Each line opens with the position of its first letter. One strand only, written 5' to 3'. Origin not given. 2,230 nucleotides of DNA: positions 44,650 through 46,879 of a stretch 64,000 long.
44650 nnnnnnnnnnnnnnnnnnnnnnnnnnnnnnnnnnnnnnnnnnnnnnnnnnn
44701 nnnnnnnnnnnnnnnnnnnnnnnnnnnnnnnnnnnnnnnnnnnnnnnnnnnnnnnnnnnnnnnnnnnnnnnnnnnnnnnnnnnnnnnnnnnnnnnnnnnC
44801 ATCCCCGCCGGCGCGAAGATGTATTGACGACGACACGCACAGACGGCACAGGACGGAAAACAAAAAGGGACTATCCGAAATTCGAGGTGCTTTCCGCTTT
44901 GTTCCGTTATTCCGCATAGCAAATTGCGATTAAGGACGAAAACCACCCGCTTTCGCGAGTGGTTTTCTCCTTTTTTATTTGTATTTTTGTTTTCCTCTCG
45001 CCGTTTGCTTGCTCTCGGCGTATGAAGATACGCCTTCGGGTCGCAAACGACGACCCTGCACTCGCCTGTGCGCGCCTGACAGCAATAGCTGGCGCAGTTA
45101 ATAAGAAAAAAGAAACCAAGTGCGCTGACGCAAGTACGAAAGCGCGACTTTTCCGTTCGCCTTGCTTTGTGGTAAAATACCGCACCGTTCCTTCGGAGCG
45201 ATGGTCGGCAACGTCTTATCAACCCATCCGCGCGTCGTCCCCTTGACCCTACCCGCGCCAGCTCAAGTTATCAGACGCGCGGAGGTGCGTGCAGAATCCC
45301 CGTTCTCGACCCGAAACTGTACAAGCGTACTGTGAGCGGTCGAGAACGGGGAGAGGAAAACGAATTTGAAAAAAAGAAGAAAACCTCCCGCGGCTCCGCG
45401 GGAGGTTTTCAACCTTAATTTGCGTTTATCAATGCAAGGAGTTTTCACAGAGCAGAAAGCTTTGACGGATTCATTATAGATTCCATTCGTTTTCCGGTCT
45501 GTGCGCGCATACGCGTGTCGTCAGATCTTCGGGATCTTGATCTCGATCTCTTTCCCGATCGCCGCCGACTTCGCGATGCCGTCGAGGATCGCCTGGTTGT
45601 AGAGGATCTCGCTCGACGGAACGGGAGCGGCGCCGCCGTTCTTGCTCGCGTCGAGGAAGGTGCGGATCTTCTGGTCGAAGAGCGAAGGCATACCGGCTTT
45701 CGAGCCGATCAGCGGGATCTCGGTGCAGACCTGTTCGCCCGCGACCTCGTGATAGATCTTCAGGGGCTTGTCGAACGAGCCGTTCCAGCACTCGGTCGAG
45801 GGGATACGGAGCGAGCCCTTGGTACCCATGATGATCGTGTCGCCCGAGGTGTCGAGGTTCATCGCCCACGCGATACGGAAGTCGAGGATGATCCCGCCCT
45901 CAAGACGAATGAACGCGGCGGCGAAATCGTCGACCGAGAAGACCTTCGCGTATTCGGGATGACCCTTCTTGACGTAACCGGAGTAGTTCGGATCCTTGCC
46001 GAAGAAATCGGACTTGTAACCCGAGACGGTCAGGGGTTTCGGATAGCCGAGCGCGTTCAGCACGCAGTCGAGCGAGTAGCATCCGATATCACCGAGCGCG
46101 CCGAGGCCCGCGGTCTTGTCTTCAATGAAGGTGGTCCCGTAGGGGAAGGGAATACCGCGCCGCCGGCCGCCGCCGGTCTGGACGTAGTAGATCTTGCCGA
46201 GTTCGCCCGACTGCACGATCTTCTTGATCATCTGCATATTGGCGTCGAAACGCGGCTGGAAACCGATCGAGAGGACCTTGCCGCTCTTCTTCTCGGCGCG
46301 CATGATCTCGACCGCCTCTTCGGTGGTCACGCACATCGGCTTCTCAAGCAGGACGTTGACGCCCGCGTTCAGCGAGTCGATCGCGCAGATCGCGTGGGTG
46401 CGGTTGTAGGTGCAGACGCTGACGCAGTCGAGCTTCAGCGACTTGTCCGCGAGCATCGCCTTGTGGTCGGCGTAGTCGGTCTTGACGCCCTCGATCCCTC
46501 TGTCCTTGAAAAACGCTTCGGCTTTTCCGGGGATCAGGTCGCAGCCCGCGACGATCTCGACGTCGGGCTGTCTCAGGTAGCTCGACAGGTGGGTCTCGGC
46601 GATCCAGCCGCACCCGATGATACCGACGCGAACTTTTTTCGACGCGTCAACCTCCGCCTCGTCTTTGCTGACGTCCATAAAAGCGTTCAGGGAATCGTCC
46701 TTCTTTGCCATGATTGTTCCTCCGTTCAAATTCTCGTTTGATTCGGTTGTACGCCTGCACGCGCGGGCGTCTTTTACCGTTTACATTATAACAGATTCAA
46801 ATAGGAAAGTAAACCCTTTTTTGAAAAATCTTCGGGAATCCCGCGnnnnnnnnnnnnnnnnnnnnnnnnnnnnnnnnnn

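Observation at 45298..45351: Second hairpin of the repeat shows compensatory base-pair changes and a conserved palindromic apical sequence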

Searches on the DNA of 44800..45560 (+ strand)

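Call 7: search_rna_families(source=window, start=44800, end=45560, threshold=evalue, max_evalue=10)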
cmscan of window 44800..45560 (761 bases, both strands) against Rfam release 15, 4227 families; matches with E-value up to 10: 17.
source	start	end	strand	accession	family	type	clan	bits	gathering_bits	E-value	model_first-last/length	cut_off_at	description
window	45374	45463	-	RF00515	PyrR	Cis-reg;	-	29.6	54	0.057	1-115/115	no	PyrR binding site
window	45296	45353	+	RF03872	MIR6426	Gene; miRNA;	-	23.9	96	0.037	1-84/84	no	MIR6426 microRNA precursor family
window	45364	45439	-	RF00236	ctRNA_pGA1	Gene; antisense;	-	22.9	45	0.04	1-79/79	no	ctRNA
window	45377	45412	+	RF03996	mir-3012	Gene; miRNA;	-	22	90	0.21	1-68/68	no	mir-3012 microRNA precursor family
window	44921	44975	-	RF02351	psRNA14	Gene; sRNA;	-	20.9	60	0.77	1-84/84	no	Proteobacteria sRNA psRNA14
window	45357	45427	+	RF02621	BSnc120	Gene; sRNA;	-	20.1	114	0.1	1-88/88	no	Brucella sRNA 120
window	45372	45455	-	RF02371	PyrG_leader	Cis-reg; leader;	-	19.8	65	6.2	1-78/78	no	PyrG leader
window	45381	45433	-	RF02495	ohsC_RNA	Gene; antitoxin;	-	19.7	50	2.7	1-77/77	no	Oppression of Hydrophobic ORF by sRNA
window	45295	45354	-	RF03872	MIR6426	Gene; miRNA;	-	19.4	96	0.55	1-84/84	no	MIR6426 microRNA precursor family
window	45339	45413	+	RF02495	ohsC_RNA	Gene; antitoxin;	-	19.2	50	3.5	1-77/77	no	Oppression of Hydrophobic ORF by sRNA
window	44929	44985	+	RF02621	BSnc120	Gene; sRNA;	-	18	114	0.45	1-88/88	no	Brucella sRNA 120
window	45374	45454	-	RF01859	Phe_leader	Cis-reg; leader;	-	16.7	55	6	1-125/125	no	Phenylalanine leader peptide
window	45377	45442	-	RF02270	nse_sRNA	Gene;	-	16.6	75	6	1-73/73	no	Neisseria sigma-E sRNA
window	45370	45472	+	RF01424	snoR118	Gene; snRNA; snoRNA; CD-box;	CL00071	16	44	2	1-92/92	no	small nucleolar RNA snoR118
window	44800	44824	-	RF01696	Chlorobi-1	Gene; sRNA;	-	15.6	50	0.24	1-25/67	3'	Chlorobi-1 RNA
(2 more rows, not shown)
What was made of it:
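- On Any Rfam 15 family: Call 7 (E up to 10) gave its best hit as PyrR at 29.6 bits against a threshold of 54, lying on the terminator hairpin.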

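Call 77: search_dna_similar(query=window:45230-45525:+, collection=plasmids, mode=distant, max_rows=8)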
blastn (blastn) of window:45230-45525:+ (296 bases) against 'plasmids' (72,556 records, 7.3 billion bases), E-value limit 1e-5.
No match.

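Call 78: search_dna_similar(query=window:45230-45525:+, collection=phages, mode=distant, max_rows=8)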
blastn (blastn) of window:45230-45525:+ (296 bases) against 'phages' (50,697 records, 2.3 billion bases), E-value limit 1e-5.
No match.

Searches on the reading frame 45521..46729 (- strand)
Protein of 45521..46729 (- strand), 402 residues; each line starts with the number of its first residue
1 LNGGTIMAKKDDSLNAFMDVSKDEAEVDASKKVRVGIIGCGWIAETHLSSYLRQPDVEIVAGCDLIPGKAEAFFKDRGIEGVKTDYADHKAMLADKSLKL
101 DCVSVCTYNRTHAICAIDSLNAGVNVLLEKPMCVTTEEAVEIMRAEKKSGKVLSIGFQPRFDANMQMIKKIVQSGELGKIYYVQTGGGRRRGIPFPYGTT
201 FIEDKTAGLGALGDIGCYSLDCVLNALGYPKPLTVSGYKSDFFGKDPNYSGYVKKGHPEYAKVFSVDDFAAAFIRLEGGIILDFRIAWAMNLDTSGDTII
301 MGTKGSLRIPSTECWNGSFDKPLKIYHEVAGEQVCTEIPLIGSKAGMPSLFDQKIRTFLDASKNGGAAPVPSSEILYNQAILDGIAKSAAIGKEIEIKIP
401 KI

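Call 9: search_protein_families(library=pfam, proteins=[window:45521-46729:-], max_evalue=0.001)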
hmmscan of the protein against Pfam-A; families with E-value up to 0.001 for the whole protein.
window:45521-46729:- (402 aa): 3 families
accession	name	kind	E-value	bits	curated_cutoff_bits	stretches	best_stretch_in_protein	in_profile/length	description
PF01408.29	GFO_IDH_MocA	-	7.2e-26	91.7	24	1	33-157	1-120/120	Oxidoreductase family, NAD-binding Rossmann fold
PF22725.1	GFO_IDH_MocA_C3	-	1.9e-16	60.6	27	1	166-308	2-124/124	GFO/IDH/MocA C-terminal domain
PF02894.22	GFO_IDH_MocA_C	-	2.1e-13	51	22.9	1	169-396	1-217/218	Oxidoreductase family, C-terminal alpha/beta domain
